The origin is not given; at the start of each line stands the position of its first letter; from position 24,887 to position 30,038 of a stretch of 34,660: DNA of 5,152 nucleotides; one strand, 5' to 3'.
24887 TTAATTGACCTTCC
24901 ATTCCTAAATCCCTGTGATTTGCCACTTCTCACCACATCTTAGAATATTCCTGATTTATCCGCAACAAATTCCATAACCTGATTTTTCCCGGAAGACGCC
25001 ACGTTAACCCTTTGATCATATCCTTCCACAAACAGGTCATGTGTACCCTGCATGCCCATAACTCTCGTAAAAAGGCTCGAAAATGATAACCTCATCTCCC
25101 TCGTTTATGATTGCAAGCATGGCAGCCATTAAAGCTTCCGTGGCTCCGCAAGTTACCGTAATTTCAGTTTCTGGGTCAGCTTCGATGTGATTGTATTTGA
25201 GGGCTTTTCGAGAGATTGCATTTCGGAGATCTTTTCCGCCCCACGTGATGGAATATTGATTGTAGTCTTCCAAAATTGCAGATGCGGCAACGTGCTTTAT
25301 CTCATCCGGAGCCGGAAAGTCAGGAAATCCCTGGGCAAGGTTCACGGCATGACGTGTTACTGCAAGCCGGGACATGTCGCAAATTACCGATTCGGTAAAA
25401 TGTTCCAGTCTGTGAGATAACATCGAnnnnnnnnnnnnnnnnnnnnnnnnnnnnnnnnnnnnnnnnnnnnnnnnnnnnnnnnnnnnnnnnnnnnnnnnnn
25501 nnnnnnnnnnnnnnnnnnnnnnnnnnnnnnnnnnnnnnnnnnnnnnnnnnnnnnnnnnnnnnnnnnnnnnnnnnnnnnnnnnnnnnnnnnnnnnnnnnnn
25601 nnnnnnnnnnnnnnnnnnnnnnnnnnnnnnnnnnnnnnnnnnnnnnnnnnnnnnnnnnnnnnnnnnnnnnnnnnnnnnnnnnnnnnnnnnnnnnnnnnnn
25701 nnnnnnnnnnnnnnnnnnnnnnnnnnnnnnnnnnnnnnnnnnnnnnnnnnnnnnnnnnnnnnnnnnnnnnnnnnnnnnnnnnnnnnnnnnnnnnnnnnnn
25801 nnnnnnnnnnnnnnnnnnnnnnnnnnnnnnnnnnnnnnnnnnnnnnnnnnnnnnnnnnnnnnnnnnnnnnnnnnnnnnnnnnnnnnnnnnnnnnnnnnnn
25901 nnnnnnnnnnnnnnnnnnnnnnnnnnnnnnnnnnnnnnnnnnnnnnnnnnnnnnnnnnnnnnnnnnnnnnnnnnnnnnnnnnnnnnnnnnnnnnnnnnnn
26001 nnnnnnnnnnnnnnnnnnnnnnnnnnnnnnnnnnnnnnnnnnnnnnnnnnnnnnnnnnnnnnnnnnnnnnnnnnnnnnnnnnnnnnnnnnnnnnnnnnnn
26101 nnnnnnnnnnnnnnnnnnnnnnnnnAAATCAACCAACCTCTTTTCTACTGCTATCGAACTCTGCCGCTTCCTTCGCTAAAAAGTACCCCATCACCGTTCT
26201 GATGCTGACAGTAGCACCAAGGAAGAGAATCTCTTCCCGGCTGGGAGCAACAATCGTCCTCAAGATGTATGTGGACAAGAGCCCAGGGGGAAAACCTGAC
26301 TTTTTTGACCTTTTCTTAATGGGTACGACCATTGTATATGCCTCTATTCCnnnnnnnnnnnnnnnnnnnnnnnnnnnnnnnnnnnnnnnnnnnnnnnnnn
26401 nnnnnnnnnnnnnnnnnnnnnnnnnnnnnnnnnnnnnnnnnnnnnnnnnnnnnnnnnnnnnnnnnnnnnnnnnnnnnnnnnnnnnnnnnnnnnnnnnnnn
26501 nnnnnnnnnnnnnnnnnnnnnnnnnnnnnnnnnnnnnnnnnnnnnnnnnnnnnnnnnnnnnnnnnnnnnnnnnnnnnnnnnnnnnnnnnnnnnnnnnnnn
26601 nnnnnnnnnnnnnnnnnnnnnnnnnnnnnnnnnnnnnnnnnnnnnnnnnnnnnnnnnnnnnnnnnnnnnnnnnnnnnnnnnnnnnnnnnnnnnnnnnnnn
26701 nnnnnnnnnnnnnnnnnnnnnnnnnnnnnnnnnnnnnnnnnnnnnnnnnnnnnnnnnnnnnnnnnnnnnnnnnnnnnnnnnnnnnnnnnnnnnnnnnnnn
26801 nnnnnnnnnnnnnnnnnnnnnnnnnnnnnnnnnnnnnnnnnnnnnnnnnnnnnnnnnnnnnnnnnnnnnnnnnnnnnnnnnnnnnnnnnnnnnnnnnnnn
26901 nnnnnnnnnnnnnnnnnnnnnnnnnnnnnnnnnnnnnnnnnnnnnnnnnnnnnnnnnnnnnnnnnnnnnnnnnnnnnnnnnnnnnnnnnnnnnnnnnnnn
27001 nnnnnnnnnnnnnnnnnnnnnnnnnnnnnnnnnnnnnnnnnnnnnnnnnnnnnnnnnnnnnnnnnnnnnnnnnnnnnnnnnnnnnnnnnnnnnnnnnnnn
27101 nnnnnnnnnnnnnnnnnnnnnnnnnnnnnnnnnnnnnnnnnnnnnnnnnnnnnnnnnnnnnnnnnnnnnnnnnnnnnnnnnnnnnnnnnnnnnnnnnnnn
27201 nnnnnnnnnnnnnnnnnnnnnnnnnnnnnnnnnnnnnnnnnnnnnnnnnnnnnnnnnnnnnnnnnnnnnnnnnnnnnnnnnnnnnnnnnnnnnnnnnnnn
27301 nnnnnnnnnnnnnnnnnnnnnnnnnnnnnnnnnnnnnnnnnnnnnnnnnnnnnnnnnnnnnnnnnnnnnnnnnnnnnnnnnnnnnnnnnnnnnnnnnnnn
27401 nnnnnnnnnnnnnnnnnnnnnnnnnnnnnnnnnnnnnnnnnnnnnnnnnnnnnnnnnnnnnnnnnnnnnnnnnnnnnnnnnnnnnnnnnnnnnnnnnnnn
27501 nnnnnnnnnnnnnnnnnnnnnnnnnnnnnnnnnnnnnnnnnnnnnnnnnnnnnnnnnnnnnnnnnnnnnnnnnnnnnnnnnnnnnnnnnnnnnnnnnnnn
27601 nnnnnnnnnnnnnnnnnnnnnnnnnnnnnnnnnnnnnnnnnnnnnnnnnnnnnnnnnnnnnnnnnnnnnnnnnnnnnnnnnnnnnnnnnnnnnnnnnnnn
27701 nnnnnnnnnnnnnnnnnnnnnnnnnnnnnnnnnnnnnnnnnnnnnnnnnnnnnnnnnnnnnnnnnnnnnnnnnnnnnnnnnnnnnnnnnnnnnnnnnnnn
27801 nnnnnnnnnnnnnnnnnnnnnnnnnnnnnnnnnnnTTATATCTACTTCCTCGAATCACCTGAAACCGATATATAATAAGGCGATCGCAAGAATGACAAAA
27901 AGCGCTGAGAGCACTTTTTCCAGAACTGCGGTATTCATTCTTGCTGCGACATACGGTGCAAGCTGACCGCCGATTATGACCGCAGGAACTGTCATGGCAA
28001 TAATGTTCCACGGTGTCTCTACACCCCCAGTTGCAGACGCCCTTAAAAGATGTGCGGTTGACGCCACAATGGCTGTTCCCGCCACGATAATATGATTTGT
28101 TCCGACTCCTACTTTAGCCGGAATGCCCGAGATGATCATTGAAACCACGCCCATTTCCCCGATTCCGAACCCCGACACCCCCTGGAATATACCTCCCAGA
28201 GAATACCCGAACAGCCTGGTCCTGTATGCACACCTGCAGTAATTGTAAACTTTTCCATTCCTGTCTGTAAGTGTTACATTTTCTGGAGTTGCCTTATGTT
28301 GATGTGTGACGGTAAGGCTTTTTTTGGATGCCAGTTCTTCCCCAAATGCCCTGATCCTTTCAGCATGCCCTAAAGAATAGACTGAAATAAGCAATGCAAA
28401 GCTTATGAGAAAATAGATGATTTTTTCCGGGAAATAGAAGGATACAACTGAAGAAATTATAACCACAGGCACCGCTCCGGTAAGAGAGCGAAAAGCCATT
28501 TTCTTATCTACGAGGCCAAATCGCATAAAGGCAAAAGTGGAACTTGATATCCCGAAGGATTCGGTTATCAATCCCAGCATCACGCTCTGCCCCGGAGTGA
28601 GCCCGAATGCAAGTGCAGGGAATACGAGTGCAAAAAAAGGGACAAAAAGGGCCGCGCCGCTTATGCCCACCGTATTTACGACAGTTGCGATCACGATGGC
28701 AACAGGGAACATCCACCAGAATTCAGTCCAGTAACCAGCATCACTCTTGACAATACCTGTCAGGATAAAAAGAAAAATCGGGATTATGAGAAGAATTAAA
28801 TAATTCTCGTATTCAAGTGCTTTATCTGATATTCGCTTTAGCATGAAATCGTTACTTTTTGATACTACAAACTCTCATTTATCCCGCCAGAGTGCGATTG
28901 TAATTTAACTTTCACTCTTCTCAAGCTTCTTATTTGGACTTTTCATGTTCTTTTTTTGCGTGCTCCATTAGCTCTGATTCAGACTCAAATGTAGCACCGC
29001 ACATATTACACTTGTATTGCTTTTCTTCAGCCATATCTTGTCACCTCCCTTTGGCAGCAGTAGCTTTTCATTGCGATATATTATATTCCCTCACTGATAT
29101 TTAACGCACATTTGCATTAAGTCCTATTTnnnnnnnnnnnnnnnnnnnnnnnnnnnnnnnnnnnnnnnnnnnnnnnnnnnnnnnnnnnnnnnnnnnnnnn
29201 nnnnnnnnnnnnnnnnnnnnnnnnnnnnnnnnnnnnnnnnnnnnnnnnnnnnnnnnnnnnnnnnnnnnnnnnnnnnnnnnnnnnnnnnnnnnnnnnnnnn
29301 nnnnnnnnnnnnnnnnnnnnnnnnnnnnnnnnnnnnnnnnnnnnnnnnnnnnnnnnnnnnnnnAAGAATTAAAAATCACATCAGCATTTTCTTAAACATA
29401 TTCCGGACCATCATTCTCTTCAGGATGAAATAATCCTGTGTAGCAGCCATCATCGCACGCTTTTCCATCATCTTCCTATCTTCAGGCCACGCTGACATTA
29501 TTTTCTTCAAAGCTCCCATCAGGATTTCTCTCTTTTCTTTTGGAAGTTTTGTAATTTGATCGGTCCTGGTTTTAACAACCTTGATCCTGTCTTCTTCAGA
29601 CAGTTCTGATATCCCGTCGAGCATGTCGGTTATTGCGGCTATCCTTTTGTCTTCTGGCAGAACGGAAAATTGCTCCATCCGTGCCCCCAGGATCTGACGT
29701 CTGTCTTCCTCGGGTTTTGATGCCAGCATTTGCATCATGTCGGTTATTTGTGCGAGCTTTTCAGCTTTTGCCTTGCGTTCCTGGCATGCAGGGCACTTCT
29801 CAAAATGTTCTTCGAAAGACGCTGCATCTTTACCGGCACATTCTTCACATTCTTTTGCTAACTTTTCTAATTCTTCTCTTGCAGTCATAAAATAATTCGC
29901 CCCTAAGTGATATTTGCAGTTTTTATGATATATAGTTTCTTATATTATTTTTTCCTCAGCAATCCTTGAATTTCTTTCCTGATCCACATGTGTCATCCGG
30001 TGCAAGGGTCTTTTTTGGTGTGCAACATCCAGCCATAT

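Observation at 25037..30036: Tightly packed minus-strand cluster of Cys-rich, permease and flavoenzyme genes with no obvious pathway assignment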

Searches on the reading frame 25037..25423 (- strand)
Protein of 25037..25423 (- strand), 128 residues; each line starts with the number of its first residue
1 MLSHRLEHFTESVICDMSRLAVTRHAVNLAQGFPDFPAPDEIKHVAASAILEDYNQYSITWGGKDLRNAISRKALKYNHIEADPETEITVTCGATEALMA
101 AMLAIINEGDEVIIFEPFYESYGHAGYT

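Call 4: search_protein_families(library=pfam, proteins=[window:25037-25423:-], max_evalue=0.01)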
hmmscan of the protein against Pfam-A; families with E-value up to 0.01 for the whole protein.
window:25037-25423:- (128 aa): 1 family
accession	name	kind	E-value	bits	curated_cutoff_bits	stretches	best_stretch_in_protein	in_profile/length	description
PF00155.27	Aminotran_1_2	-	1.1e-11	44.9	19.7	1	25-123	2-105/361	Aminotransferase class I and II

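Call 8: search_protein_families(library=ncbifam, proteins=[window:25037-25423:-], max_evalue=0.01)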
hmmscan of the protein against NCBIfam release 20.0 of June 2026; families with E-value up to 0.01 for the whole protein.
window:25037-25423:- (128 aa): 46 families (the best 25 are shown)
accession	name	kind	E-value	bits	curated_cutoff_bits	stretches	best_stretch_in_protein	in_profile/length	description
NF005855.0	PRK07777.1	equivalog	3.1e-39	135.4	553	1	2-123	6-127/391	pyridoxal phosphate-dependent aminotransferase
NF006488.0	PRK08912.1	equivalog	2e-38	132.3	498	1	6-123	8-125/387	aminotransferase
NF006569.0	PRK09082.1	subfamily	2e-36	126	420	1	3-123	9-129/386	methionine aminotransferase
NF009079.0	PRK12414.1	subfamily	4.1e-21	75.4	481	1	13-123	18-128/384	methionine aminotransferase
NF041364.1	GntC_guanitoxin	equivalog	4.2e-21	75.2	415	1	27-124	1-99/356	guanitoxin biosynthesis PLP-dependent (S)-gamma-hydroxy-L-arginine cyclodehydratase GntC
NF005817.0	PRK07683.1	equivalog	6.7e-21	74.4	575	1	4-122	7-126/387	aminotransferase A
NF041091.1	asp_aminotase_Arch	equivalog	3.5e-20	72.2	550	1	25-123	28-125/376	aspartate aminotransferase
NF005588.0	PRK07309.1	equivalog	5.4e-20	71.6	576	1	25-122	31-128/391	pyridoxal phosphate-dependent aminotransferase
NF005816.0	PRK07682.1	equivalog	3.3e-19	68.8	620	1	2-123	6-128/390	aminotransferase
NF004769.0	PRK06107.1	equivalog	1.9e-17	63.2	617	1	23-123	32-131/402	aspartate transaminase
NF004621.0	PRK05957.1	equivalog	2.7e-16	59.3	498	1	5-120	7-124/389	pyridoxal phosphate-dependent aminotransferase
NF005744.0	PRK07568.1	subfamily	5.5e-16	58.3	389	1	3-122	4-125/398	pyridoxal phosphate-dependent aminotransferase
NF006229.0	PRK08361.1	equivalog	9.3e-16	57.8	624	1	4-122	12-130/391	aspartate aminotransferase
NF005601.0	PRK07337.1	equivalog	1.2e-15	57.5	496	1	22-121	33-131/394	pyridoxal phosphate-dependent aminotransferase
NF006230.0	PRK08363.1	equivalog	1.2e-15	57.2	534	1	35-122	44-130/398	alanine aminotransferase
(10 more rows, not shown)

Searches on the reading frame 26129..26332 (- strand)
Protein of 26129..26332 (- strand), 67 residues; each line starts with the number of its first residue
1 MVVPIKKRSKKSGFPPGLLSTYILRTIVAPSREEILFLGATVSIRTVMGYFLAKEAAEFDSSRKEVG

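Call 4: search_protein_families(library=pfam, proteins=[window:26129-26332:-], max_evalue=0.01)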
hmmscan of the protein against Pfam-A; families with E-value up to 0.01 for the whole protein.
window:26129-26332:- (67 aa): 1 family
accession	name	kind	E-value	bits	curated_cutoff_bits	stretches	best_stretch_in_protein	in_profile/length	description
PF07784.16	DUF1622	-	5.7e-10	39.5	24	1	21-55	43-77/78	Protein of unknown function (DUF1622)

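Call 8: search_protein_families(library=ncbifam, proteins=[window:26129-26332:-], max_evalue=0.01)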
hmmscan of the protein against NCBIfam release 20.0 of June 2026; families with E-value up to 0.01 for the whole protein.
window:26129-26332:- (67 aa): 0 families

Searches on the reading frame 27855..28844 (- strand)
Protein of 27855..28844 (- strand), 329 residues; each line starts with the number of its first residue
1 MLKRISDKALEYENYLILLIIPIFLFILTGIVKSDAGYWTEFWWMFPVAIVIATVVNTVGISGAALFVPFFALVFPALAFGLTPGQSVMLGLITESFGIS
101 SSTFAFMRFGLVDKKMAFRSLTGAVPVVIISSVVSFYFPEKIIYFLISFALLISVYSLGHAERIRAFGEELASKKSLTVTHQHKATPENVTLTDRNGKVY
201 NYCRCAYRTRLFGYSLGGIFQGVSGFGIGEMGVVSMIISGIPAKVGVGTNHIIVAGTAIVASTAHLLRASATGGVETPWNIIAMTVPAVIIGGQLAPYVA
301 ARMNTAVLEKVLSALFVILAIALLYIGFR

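Call 4: search_protein_families(library=pfam, proteins=[window:27855-28844:-], max_evalue=0.01)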
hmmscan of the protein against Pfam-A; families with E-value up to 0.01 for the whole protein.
window:27855-28844:- (329 aa): 1 family
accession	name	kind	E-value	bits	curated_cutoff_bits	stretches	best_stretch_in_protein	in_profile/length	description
PF01925.25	TauE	-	6.7e-24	85.3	32.6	1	46-323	2-237/237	Sulfite exporter TauE/SafE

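Call 8: search_protein_families(library=ncbifam, proteins=[window:27855-28844:-], max_evalue=0.01)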
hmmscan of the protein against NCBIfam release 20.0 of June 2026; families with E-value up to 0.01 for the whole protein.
window:27855-28844:- (329 aa): 0 families

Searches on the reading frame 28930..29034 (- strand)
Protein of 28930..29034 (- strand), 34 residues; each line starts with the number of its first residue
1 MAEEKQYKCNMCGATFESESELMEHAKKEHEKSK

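Call 4: search_protein_families(library=pfam, proteins=[window:28930-29034:-], max_evalue=0.01)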
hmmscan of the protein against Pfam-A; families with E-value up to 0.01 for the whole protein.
window:28930-29034:- (34 aa): 15 families
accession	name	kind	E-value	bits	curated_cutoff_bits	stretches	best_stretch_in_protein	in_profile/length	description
PF13912.12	zf-C2H2_6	-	8e-07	29.3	25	1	7-32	2-26/27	C2H2-type zinc finger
PF00096.32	zf-C2H2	-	6e-06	26.9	25.2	1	7-30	1-23/23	Zinc finger, C2H2 type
PF13894.12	zf-C2H2_4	-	2.3e-05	25.2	27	1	7-30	1-24/24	C2H2-type zinc finger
PF24560.1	zf-C2H2_OTU1_C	-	0.00018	21.6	27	1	8-28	6-26/35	Ubiquitin thioesterase OTU1, C-terminal C2H2-type zinc finger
PF23077.1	zf-C2H2_ZNF462_1st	-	0.0002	21.4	27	1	7-31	3-27/29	Zinc finger protein 462, first C2H2 zinc finger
PF13465.12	zf-H2C2_2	-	0.00059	20.5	40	1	4-18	12-26/26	Zinc-finger double domain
PF17003.11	Actin_micro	-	0.00059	19.5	27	1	2-32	207-237/354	Putative actin-like family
PF12171.14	zf-C2H2_jaz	-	0.00063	20.3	22.6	1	6-25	1-20/27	Zinc-finger double-stranded RNA-binding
PF23107.1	Zf-C2H2_ZNF451_C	-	0.00071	20.5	30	1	7-33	3-29/59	Two consecutive Zinc fingers C2H2 type, ZNF451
PF23612.1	zf-C2H2_ZN142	-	0.0021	18.4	27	1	8-32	2-26/27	ZN142 C2H2 zinc finger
PF09723.15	Zn_ribbon_8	-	0.0037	17.7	34.4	1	6-29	5-28/41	Zinc ribbon domain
PF05605.18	zf-Di19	-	0.0039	17.8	27.5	1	6-33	2-28/54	Drought induced 19 protein (Di19), zinc-binding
PF23228.1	zf_PCFS4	-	0.0051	16.9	27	1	2-18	9-25/69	PCFS4 zinc finger domain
PF21816.3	Zap1_zf1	-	0.0056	16.8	27.2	1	11-30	7-26/27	Zap1, C2H2 zinc finger 1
PF18439.7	zf_UBZ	-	0.0089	16.1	25.6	0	6-25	2-20/32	Ubiquitin-Binding Zinc Finger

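Call 8: search_protein_families(library=ncbifam, proteins=[window:28930-29034:-], max_evalue=0.01)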
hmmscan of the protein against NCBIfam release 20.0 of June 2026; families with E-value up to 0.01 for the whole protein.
window:28930-29034:- (34 aa): 1 family
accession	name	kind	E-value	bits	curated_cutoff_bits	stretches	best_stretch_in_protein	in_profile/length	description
TIGR02605.1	CxxC_CxxC_SSSS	subfamily_domain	0.0043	17.1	31.3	1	6-30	5-29/52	FmdB family zinc ribbon protein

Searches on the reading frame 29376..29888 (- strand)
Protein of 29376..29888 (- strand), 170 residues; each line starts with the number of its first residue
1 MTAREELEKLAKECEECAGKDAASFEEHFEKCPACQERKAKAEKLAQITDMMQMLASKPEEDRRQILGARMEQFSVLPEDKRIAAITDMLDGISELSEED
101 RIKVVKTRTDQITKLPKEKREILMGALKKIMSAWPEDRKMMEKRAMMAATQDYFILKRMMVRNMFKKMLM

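Call 4: search_protein_families(library=pfam, proteins=[window:29376-29888:-], max_evalue=0.01)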
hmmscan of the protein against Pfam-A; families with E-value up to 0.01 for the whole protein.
window:29376-29888:- (170 aa): 2 families
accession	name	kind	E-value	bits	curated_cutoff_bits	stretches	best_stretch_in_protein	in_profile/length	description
PF11304.13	DUF3106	-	0.0009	20.1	24.3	1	45-123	27-102/104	Protein of unknown function (DUF3106)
PF13490.11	zf-HC2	-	0.006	17.1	22.2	1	16-36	15-35/35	Putative zinc-finger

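Call 8: search_protein_families(library=ncbifam, proteins=[window:29376-29888:-], max_evalue=0.01)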
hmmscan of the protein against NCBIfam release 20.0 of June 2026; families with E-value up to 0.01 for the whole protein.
window:29376-29888:- (170 aa): 1 family
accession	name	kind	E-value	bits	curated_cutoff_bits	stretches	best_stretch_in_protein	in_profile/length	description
TIGR03988.1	antisig_RsrA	equivalog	0.0081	16.2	62.5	0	15-67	15-67/77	mycothiol system anti-sigma-R factor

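Call 49: find_homologous_proteins(query=window:29376-29888:-, max_evalue=0.001)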
Query window:29376-29888:- (170 aa): 56 proteins with E <= 0.001 among 122 candidates.
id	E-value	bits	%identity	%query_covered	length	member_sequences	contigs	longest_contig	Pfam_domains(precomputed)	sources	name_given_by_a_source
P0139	8.7e-90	316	89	100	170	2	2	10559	PF11304.14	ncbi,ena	-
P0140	4.0e-89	314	89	100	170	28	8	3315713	-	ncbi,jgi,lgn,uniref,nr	ncbi:hypothetical protein ANME2D_02526 [Candidatus Methanoperedens nitroreducens]|uniref:Uncharacter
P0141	4.1e-76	272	78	99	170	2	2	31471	PF11304.14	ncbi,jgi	-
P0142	3.6e-75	269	75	99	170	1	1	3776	PF11304.14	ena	-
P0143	9.9e-75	267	76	99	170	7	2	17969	-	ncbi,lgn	-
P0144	1.0e-73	264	74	99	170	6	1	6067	-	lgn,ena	-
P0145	4.5e-72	259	74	99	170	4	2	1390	PF11304.14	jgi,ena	jgi:excinuclease UvrABC nuclease subunit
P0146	5.5e-72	259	70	99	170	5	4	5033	PF11304.14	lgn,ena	-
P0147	7.4e-72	258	72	99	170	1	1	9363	-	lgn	-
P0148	1.2e-71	257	71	99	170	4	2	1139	PF11304.14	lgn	-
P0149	8.1e-71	255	70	99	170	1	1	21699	PF11304.14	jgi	jgi:excinuclease UvrABC nuclease subunit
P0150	2.8e-70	253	70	99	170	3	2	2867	-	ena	-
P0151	3.0e-70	253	70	99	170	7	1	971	PF11304.14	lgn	-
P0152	4.0e-70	252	70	99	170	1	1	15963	-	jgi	jgi:hypothetical protein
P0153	1.5e-69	251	71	99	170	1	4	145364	-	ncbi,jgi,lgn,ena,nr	ncbi:MAG: hypothetical protein OIN89_00840 [Candidatus Methanoperedens sp.]|jgi:hypothetical protein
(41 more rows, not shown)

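Call 61: predict_structure(alignment_id=A4)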
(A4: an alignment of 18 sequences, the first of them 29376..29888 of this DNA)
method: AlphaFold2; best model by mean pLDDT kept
length: 170 residues; sequences in the alignment: 18
mean_pLDDT: 92.0   pTM: 0.79
mean pLDDT of the five models: 92.0, 91.7, 91.5, 91.4, 91.0
residues with pLDDT >= 90: 122; 70-90: 46; 50-70: 2; < 50: 0
segments of 3 or more residues with pLDDT < 50: none
pLDDT, mean of each block of 10 residues (from residue 1): 80 91 87 90 87 94 96 96 94 93 96 95 95 92 95 96 88
secondary structure, 60 per line:
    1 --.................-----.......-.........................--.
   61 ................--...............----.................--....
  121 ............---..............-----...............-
elements in order: H3-19 H25-31 H33-57 H60-76 H79-93 H98-114 H117-132 H136-149 H155-169

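Call 63: fold_search(model_id=the predicted structure, library=pdb)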
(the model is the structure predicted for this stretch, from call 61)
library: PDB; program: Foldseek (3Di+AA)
matches with E <= 10: 1101; with E <= 0.001: 0
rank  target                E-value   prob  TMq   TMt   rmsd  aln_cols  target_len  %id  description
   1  6a5q_C                1.3e-01  0.38  0.22  0.18  12.8       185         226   10  Structure of 14-3-3 beta in complex with TFEB 14-3-3 binding motif (released 2019-02-13)
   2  9fvl_B                1.7e-01  0.60  0.28  0.23  11.1       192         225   10  Dimeric 14-3-3 zeta in complex with unphosphorylated MAP2c peptide (released 2025-02-12)
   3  6gkf_F                2.0e-01  0.47  0.26  0.22  11.3       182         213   12  Structure of 14-3-3 gamma in complex with caspase-2 14-3-3 binding motif Ser139 (released 2018-10-17)
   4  9qpq_M                2.3e-01  0.80  0.33  0.36   8.4       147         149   14  The structure of the COPI leaf bound to GOLPH3 (released 2025-10-22)
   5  7r0r_MODEL_1_A        2.3e-01  0.54  0.25  0.19  10.8       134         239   15  Solution structure of the designed Armadillo repeat protein N(A4)M4C(AII) refined by pseudocontact shifts (released 2022-06-22)
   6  6gn8_B                2.3e-01  0.41  0.26  0.21  11.5       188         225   10  Exoenzyme S from Pseudomonas aeruginosa in complex with human 14-3-3 protein beta, trimeric crystal form (released 2018-09-26)
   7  6bqt_B                2.4e-01  0.18  0.19  0.15  17.3       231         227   12  Complex of 14-3-3 theta with an IRSp53 peptide doubly-phosphorylated at T340 and T360 (released 2018-12-05)
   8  3pja_K                2.6e-01  0.20  0.18  0.15  16.2       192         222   10  Crystal structure of human C3PO complex (released 2011-05-11)
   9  5oma_A                2.7e-01  0.30  0.24  0.19  11.8       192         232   10  CH3 chimera of human 14-3-3 sigma with the StARD1 peptide including Ser57 (released 2017-10-11)
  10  2bq0_B                2.7e-01  0.16  0.19  0.16  14.4       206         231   10  14-3-3 Protein Beta (Human) (released 2005-05-06)
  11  8qtt_C                2.8e-01  0.47  0.27  0.22  11.1       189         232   10  Crystal structure of a C-terminally truncated version of Arabidopsis thaliana 14-3-3 omega in complex with a phosphope (released 2023-11-15)
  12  4dx0_A                2.8e-01  0.15  0.19  0.15  16.1       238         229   11  Structure of the 14-3-3/PMA2 complex stabilized by a pyrazole derivative (released 2012-05-30)
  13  5n10_B                3.0e-01  0.33  0.25  0.20  12.4       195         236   11  Cucurbit[8]uril and 14-3-3 based binary bivalent supramolecular-protein assembly platform (released 2017-05-24)
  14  6u2h_B                3.0e-01  0.28  0.21  0.17  16.3       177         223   10  BRAF dimer bound to 14-3-3 (released 2019-08-28)
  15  3smk_A                3.0e-01  0.16  0.19  0.15  16.9       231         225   12  Crystal structure of human 14-3-3 sigma C38V/N166H in complex with TASK-3 peptide and stabilizer Cotylenin A (released 2012-07-11)
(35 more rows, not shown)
